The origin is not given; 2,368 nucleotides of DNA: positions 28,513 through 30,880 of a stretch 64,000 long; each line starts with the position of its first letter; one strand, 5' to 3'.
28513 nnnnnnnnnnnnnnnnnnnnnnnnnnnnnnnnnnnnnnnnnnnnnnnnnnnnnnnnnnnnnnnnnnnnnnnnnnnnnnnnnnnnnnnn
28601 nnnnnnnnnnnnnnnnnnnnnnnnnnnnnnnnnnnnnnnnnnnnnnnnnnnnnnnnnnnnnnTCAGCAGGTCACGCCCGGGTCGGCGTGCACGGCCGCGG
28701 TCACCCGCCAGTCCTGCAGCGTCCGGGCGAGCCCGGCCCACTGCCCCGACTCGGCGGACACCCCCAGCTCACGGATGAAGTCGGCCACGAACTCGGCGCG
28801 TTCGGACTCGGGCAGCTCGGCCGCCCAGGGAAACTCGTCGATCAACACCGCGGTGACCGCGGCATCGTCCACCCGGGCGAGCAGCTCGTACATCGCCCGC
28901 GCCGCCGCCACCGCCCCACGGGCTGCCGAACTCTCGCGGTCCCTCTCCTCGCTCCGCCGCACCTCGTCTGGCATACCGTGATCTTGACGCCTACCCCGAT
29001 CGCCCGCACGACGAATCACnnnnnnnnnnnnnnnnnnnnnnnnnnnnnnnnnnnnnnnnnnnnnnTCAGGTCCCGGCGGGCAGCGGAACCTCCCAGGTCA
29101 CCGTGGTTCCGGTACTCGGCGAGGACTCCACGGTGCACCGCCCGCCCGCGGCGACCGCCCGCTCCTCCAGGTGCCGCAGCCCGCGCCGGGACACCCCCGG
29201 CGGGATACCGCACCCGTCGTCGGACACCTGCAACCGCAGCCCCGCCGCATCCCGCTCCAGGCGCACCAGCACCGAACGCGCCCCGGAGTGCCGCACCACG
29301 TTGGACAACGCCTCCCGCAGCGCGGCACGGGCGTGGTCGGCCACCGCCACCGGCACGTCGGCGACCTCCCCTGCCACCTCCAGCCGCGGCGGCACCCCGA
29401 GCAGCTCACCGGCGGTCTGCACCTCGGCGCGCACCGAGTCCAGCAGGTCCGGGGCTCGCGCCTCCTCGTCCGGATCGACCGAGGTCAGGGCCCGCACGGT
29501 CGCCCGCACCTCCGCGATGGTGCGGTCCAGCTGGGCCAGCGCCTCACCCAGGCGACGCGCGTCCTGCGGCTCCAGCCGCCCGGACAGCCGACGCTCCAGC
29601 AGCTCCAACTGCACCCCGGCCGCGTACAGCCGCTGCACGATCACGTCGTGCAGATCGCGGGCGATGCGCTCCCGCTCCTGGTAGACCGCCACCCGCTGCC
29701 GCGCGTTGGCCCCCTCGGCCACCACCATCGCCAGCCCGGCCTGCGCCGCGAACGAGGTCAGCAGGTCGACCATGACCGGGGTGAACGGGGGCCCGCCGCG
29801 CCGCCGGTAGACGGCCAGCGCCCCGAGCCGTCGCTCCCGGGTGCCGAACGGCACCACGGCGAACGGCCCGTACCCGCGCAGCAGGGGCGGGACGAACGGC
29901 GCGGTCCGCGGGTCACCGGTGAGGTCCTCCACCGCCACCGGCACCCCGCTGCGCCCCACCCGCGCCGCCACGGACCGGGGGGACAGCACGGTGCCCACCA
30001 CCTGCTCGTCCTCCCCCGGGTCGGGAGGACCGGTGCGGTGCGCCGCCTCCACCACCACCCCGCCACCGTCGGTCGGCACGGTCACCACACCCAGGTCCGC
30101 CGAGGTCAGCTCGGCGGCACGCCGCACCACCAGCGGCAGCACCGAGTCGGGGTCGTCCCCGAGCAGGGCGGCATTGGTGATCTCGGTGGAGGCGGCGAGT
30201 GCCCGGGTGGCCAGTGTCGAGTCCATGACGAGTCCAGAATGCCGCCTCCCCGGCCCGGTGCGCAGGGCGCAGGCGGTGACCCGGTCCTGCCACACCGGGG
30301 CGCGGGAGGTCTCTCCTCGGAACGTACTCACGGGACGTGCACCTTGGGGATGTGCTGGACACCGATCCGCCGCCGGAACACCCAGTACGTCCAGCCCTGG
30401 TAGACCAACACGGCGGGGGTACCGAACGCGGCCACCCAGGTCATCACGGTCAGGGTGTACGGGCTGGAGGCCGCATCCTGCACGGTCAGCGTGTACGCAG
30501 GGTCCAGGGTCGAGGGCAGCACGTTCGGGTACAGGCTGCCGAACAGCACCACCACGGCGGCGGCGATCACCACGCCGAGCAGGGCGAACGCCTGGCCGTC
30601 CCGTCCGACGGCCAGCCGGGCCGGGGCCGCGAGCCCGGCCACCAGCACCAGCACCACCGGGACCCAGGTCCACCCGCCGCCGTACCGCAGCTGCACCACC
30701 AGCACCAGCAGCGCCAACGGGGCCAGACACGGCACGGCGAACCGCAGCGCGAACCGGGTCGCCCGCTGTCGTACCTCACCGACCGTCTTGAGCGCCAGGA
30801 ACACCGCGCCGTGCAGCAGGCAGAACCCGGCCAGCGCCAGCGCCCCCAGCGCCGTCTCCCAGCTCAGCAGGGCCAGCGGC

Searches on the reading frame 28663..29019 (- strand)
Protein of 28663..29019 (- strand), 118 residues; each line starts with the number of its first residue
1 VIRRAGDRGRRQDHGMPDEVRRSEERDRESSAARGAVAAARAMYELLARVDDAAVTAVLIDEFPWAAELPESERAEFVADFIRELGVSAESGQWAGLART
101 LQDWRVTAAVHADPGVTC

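Call 3: search_protein_families(library=pfam, proteins=[window:28663-29019:-], max_evalue=0.01)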
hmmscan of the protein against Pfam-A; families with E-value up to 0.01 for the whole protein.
window:28663-29019:- (118 aa): 1 family
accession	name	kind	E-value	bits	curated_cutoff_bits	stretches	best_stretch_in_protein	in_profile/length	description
PF19760.4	DUF6247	-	2.4e-06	28.1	26.9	1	67-116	15-64/99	Family of unknown function (DUF6247)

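Call 20: search_protein_families(library=padloc, proteins=[window:28663-29019:-], max_evalue=0.1)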
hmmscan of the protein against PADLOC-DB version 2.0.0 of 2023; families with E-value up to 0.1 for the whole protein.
window:28663-29019:- (118 aa): 0 families

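Call 21: search_protein_families(library=ncbifam, proteins=[window:28663-29019:-], max_evalue=0.01)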
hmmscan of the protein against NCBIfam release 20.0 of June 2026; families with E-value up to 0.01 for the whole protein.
window:28663-29019:- (118 aa): 0 families

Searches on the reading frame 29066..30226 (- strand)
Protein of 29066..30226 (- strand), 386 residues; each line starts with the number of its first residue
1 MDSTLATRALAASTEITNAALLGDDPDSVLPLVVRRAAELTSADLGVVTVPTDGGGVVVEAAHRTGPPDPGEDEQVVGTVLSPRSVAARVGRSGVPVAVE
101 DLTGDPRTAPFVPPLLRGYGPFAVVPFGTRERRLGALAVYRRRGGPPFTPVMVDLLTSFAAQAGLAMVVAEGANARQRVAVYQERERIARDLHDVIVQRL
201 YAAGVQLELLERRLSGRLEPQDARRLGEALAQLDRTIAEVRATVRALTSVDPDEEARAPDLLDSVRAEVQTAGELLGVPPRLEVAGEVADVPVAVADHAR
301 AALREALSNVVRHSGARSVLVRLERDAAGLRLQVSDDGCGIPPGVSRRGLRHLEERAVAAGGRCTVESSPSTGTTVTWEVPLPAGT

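Call 78: search_solved_structures(query=window:29066-30226:-, max_evalue=0.00001)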
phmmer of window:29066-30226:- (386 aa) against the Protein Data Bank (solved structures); distinct sequences matched with E-value up to 0.00001: 9.
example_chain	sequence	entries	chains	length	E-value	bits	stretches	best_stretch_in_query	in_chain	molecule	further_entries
3zxq_A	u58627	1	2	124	3.3e-19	72.6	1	282-382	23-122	HYPOXIA SENSOR HISTIDINE KINASE RESPONSE REGULATOR DOST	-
3zxo_A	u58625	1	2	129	3.4e-16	62.7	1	277-382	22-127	REDOX SENSOR HISTIDINE KINASE RESPONSE REGULATOR DEVS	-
8sbm_A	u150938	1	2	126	6.2e-16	61.9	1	277-382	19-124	GAF domain-containing protein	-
3gig_A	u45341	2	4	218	7.9e-11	45.1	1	172-381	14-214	Sensor histidine kinase desK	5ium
7ssj_A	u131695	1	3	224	8.4e-11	45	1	172-381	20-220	Sensor histidine kinase DesK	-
3ehf_A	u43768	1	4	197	4.2e-10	42.7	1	183-381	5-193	Sensor kinase (YocF protein)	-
3gie_A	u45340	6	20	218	1.1e-09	41.3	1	172-381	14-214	Sensor histidine kinase desK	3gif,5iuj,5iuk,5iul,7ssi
3ehh_A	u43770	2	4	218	7.1e-09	38.6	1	172-381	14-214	Sensor kinase (YocF protein)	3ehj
4gt8_A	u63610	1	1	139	2.7e-08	36.7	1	283-382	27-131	Sensor protein vraS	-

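Call 88: find_related_loci(query=window:29066-30226:-, collection=genome_contigs, flank=8000)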
Query window:29066-30226:- (386 aa) in genome_contigs; peptide patterns used: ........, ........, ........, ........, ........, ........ (x = any residue, [..] = any of these).
600 stretches matched a pattern (row limit reached: there are more); 14 encode a relative of the query (tblastn E <= 1e-3); 14 distinct loci.
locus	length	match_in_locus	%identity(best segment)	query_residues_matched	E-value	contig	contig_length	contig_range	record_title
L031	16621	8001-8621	34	165-381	1e-24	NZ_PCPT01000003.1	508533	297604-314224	Arthrobacter sp. MYb227 MYb227_3, whole genome shotgun sequence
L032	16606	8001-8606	37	181-382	6e-20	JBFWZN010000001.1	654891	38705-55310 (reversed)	MAG: Vicinamibacterales bacterium isolate CA_2019_TPBS_189 NODE_65_length_654891_cov_9.948085_TPBS, whole genome shotgun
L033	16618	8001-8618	26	176-386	4e-16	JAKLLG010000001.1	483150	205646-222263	MAG: Rhodocyclaceae bacterium isolate MAG.136 MAG.136-scaffold_6, whole genome shotgun sequence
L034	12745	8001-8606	33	177-384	2e-14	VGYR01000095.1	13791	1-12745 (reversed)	MAG: Planctomycetota bacterium isolate K_DeepCast_35m_m2_150 K_DeepCast_35m_m2_150_Ga0194129_10006855, whole genome shot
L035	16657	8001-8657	29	165-381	2e-13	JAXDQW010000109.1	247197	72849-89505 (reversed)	MAG: Chthoniobacter sp. isolate BP_744 scaffold_1773118, whole genome shotgun sequence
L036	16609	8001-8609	30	175-376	2e-11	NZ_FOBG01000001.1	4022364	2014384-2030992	Duganella sp. CF402, whole genome shotgun sequence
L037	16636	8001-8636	29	158-362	2e-9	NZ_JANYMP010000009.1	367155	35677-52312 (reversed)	Umezawaea endophytica strain DSM 103496 DSM103496_AS2_SC09, whole genome shotgun sequence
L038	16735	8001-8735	30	173-385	1e-8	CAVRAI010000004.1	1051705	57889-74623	MAG: uncultured Chloroflexia bacterium isolate MFD00031.bin.1.177 genome assembly, contig: contig_19800, whole genome sh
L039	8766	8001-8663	28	164-381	3e-8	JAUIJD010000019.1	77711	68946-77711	MAG: Verrucomicrobiia bacterium isolate Co_bin.296 NODE_2759_length_77711_cov_19.078612, whole genome shotgun sequence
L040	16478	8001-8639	34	163-382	2e-16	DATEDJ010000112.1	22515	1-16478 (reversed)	MAG TPA_asm: Solirubrobacterales bacterium isolate SMAG_U8704 k141_83558, whole genome shotgun sequence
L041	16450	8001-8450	27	255-381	3e-6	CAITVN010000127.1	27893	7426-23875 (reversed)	MAG: Oligoflexia bacterium isolate LJ_bin-4497 genome assembly, contig: bin-4497:127/244, whole genome shotgun sequence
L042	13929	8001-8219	34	325-381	5e-6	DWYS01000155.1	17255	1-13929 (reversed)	MAG TPA_asm: Candidatus Enterocloster faecavium isolate CHK188-4685 CHK188__C229152_L17255_SAMEA5754832, whole genome sh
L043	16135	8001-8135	44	302-345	1e-5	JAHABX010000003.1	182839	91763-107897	MAG: Clostridiales bacterium isolate L3_060_000G1_dasL3_060_000G1_maxbin2.maxbin.127sta_sub L3_060_000G1_scaffold_137, w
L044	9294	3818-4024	35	330-381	3e-5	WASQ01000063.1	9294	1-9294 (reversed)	MAG: Telmatospirillum sp. isolate SA7853_bin3 NODE_285_length_9294_cov_185.131508, whole genome shotgun sequence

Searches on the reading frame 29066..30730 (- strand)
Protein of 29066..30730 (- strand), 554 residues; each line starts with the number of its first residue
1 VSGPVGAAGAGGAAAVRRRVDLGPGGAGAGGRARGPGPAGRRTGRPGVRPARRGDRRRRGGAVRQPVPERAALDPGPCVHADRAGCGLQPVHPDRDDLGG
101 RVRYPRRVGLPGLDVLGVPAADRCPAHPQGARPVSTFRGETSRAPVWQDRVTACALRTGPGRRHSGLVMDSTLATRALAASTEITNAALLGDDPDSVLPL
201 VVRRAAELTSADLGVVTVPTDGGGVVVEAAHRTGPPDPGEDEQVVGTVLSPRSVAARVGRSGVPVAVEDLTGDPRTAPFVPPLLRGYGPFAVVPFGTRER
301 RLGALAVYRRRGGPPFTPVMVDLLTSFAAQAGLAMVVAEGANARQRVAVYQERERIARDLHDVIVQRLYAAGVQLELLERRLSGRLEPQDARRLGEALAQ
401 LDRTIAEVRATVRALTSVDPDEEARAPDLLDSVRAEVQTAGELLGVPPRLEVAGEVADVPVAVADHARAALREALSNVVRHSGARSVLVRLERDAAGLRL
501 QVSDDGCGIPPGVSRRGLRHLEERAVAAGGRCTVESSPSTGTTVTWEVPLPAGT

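Call 3: search_protein_families(library=pfam, proteins=[window:29066-30730:-], max_evalue=0.01)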
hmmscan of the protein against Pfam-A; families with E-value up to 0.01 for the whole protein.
window:29066-30730:- (554 aa): 6 families
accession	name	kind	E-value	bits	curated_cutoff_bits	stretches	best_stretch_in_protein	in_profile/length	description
PF13185.12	GAF_2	-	1.8e-13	51.3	28.6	1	193-335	3-135/136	GAF domain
PF01590.32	GAF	-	6.7e-13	49.8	22.4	1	193-334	1-132/133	GAF domain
PF07730.19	HisKA_3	-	8e-13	49.2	24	1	352-417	1-65/68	Histidine kinase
PF02518.31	HATPase_c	-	1.8e-12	48.1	26.4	1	464-551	3-110/111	Histidine kinase-, DNA gyrase B-, and HSP90-like ATPase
PF13492.12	GAF_3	-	3.3e-08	34.4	27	1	200-335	8-127/129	GAF domain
PF13581.12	HATPase_c_2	-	1.5e-06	28.6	27.4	1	455-513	20-83/127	Histidine kinase-like ATPase domain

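Call 21: search_protein_families(library=ncbifam, proteins=[window:29066-30400:-], max_evalue=0.01)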
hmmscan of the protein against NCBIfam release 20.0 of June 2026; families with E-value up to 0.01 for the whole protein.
window:29066-30400:- (444 aa): 10 families
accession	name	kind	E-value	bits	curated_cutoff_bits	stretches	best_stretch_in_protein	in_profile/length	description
NF047786.1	his_kin_MadS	equivalog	1.1e-21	77.5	500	1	223-419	211-414/434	MadS family sensor histidine kinase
NF007896.0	PRK10600.1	equivalog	9.9e-20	70.7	578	1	224-435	372-580/598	nitrate/nitrite two-component system sensor histidine kinase NarX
NF052443.1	SensHisKinMctS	equivalog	6.6e-19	67.6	700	1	235-440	241-448/457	two-component system sensor histidine kinase MctS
NF008184.0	PRK10935.1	equivalog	8.2e-18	64.3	553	1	211-437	332-556/565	nitrate/nitrite two-component system sensor histidine kinase NarQ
NF052531.1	Strep_LiaS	equivalog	2e-16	60.1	450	1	235-440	125-327/328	envelope stress sensor histidine kinase LiaS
NF008649.0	PRK11644.1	equivalog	1.6e-11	43.7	408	1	242-439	303-495/499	signal transduction histidine-protein kinase/phosphatase UhpB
NF047322.1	HK_morpho_MacS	equivalog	6.7e-10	38.7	300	1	230-439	170-367/367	MacS family sensor histidine kinase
NF041832.1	near_NosP_CTERM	subfamily_domain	0.00044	19.4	400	1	360-401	124-165/370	NahK/ErcS family hybrid sensor histidine kinase/response regulator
TIGR02966.1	phoR_proteo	equivalog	0.0016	17.5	334.2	1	310-401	185-275/333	phosphate regulon sensor histidine kinase PhoR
NF033919.1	PA2779_fam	subfamily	0.0085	16.2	40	0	213-292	11-90/123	PA2779 family protein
